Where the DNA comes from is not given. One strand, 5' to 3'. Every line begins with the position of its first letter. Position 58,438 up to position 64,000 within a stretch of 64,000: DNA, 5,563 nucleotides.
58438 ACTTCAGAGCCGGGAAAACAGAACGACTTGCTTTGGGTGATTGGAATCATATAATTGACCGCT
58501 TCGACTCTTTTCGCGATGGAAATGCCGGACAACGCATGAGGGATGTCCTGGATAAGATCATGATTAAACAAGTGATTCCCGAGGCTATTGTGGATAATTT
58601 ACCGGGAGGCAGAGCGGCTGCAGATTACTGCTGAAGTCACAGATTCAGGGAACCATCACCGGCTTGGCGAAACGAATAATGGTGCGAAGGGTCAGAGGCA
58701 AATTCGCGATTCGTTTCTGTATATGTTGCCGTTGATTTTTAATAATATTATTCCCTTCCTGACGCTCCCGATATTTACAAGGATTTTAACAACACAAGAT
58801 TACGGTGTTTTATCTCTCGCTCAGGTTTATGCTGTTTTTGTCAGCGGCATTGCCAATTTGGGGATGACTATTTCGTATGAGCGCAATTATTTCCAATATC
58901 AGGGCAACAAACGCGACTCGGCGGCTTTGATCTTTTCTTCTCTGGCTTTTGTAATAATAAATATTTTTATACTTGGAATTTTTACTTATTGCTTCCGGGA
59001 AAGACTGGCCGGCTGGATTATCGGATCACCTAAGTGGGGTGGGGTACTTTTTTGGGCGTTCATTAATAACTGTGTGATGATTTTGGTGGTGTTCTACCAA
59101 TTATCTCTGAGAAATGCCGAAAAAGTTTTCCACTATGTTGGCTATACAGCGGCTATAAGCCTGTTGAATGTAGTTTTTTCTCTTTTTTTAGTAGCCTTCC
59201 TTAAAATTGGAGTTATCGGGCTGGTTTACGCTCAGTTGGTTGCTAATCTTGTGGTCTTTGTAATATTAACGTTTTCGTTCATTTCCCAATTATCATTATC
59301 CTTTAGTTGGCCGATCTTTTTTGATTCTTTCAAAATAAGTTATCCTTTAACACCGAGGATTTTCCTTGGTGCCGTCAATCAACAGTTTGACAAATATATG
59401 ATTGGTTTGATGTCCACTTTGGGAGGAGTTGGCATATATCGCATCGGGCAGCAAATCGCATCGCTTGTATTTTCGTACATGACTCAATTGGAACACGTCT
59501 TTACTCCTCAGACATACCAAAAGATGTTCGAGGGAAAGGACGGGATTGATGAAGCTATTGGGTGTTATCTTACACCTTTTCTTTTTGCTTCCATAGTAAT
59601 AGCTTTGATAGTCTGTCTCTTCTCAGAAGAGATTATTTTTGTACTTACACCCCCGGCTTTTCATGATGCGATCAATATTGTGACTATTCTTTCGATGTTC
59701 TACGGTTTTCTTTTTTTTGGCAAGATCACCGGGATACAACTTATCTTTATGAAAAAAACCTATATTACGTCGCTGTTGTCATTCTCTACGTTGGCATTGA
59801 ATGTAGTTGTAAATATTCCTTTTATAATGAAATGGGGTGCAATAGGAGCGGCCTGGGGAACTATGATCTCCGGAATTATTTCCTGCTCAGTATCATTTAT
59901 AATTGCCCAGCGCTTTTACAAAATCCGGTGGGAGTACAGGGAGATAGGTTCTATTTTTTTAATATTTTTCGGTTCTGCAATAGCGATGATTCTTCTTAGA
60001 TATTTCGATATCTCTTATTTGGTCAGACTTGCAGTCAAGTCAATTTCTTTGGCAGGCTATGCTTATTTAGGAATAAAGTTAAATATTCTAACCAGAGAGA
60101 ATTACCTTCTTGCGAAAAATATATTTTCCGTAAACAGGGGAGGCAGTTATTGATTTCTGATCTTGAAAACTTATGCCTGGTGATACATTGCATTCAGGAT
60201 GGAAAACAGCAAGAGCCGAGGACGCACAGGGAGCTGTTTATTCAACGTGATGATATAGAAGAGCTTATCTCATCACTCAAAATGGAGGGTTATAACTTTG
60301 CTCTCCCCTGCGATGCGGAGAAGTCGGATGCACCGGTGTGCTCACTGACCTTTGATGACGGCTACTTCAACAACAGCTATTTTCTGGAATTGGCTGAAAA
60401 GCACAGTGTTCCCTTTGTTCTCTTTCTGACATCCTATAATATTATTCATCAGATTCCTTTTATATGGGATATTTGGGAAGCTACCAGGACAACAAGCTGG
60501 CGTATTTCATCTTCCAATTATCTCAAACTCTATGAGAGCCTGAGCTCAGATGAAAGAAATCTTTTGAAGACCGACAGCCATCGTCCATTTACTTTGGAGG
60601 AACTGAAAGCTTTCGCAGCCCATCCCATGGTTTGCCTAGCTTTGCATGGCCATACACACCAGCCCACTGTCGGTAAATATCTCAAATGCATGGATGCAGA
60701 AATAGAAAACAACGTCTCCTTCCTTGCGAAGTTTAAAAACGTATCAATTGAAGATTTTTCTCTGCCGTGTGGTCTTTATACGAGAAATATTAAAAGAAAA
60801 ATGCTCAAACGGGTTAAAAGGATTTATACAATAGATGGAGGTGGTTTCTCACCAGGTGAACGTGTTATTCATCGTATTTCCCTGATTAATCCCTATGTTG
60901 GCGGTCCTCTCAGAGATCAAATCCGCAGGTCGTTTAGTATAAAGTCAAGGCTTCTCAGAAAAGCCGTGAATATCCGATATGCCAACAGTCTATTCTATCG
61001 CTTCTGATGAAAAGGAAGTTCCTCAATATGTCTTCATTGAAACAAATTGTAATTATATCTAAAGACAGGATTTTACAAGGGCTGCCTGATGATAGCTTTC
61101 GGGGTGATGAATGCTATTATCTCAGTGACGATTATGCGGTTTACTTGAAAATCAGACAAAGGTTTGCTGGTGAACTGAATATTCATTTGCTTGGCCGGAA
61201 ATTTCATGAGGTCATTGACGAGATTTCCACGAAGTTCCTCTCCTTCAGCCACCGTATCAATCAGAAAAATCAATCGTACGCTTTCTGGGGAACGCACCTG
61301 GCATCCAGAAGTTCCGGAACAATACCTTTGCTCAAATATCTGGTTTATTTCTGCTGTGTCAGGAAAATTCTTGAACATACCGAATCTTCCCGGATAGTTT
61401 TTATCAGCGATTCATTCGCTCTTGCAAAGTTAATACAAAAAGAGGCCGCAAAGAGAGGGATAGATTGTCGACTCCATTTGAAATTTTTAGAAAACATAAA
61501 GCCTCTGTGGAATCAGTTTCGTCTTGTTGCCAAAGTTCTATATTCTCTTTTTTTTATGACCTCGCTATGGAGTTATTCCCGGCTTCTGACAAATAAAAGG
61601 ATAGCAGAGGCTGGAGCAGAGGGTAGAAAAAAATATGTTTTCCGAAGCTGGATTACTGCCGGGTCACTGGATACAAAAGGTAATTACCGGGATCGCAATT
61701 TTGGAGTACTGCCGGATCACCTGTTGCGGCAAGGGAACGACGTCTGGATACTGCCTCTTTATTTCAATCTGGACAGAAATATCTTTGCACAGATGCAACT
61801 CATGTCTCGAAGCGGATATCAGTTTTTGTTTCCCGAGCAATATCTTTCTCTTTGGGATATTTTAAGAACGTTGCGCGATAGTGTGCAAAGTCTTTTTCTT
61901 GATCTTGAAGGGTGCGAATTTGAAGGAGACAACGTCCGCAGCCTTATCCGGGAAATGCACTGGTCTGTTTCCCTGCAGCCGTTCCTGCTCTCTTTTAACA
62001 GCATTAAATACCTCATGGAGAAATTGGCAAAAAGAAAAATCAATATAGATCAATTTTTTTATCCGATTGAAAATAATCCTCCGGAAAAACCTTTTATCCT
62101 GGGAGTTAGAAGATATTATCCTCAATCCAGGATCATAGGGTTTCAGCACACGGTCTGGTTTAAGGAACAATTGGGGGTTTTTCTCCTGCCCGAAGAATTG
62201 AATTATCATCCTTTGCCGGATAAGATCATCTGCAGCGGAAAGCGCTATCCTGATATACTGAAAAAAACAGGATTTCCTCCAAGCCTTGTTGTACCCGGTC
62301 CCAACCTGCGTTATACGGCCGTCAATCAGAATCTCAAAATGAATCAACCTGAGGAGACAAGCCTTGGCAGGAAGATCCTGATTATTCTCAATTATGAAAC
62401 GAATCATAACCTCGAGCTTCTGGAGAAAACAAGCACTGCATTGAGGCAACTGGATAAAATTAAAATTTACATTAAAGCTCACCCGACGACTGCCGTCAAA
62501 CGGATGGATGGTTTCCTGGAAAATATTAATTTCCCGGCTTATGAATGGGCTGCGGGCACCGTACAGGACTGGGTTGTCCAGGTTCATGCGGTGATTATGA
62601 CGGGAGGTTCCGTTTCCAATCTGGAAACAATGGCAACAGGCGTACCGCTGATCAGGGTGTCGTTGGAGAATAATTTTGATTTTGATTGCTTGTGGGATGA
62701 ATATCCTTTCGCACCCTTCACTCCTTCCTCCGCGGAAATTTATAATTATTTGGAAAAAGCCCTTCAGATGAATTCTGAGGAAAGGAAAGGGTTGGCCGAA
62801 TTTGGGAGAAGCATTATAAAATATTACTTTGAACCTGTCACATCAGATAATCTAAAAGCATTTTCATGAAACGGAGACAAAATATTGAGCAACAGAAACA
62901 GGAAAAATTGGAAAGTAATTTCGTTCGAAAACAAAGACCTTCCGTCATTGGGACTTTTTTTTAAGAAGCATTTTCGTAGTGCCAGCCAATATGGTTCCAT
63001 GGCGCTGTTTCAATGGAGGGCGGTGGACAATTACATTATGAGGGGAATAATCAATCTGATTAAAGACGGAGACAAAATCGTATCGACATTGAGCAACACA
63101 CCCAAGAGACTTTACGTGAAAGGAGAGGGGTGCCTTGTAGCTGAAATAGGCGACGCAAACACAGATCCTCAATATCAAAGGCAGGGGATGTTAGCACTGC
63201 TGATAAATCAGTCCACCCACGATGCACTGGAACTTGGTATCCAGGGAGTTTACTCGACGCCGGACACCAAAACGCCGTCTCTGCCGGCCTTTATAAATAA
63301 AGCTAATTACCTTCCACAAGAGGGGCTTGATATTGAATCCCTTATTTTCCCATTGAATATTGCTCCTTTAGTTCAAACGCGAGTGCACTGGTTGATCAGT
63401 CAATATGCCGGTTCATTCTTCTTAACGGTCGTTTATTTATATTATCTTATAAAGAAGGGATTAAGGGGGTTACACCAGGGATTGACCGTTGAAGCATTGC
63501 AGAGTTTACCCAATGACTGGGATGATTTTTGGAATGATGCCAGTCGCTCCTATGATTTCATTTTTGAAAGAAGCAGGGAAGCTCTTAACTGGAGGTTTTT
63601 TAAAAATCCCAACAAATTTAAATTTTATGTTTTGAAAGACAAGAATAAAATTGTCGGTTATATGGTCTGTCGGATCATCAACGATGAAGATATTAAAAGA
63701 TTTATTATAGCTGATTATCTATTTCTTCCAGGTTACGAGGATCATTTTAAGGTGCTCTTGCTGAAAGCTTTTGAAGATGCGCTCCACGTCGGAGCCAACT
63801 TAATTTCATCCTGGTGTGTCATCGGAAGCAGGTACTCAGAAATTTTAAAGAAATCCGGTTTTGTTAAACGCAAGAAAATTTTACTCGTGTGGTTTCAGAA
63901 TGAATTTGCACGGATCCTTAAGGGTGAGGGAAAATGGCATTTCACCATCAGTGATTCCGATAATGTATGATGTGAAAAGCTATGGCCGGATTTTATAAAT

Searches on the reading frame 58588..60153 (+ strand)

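Call 7: search_protein_families(library=pfam, proteins=[window:58588-60153:+], max_evalue=0.0001)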
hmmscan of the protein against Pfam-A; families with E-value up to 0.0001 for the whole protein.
window:58588-60153:+ (521 aa): 2 families
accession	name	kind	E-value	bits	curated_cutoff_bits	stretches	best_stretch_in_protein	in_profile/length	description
PF01943.22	Polysacc_synt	-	1.5e-12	48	28.2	1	40-297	3-257/274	Polysaccharide biosynthesis protein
PF13440.11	Polysacc_synt_3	-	1.4e-09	38.1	23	1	62-307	1-238/293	Polysaccharide biosynthesis protein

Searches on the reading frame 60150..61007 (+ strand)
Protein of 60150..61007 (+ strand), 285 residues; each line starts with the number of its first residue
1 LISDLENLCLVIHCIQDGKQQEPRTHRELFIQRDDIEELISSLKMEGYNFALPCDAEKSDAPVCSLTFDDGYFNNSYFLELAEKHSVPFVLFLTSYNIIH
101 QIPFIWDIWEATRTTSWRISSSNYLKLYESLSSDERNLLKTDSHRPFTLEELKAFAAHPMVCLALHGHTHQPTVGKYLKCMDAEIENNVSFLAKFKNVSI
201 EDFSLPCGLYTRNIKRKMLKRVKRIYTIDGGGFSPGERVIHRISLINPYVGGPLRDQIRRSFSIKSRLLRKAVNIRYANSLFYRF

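Call 7: search_protein_families(library=pfam, proteins=[window:60150-61007:+], max_evalue=0.0001)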
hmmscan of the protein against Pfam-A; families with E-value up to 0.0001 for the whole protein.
window:60150-61007:+ (285 aa): 1 family
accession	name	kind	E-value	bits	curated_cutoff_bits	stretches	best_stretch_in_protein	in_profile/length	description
PF01522.26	Polysacc_deac_1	-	4.1e-09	36.9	23.1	1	58-216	3-114/124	Polysaccharide deacetylase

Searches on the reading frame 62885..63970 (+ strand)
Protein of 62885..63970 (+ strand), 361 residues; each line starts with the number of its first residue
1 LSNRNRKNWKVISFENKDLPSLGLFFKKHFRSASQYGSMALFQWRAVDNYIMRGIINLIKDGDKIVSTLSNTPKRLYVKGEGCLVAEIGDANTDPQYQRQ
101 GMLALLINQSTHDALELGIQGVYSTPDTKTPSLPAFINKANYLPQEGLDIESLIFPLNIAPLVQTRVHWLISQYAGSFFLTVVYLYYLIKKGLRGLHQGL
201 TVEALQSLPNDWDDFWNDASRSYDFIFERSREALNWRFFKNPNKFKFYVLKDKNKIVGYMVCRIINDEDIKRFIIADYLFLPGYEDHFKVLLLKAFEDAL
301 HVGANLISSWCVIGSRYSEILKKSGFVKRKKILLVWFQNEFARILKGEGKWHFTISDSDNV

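Call 7: search_protein_families(library=pfam, proteins=[window:62885-63970:+], max_evalue=0.0001)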
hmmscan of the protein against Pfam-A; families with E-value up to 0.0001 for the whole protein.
window:62885-63970:+ (361 aa): 2 families
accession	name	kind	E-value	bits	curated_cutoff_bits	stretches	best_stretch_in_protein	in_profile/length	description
PF13527.13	Acetyltransf_9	-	4.6e-09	36.8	25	1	37-126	28-113/127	Acetyltransferase (GNAT) domain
PF00583.31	Acetyltransf_1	-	4.2e-08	33.9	20.7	0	212-307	1-96/116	Acetyltransferase (GNAT) family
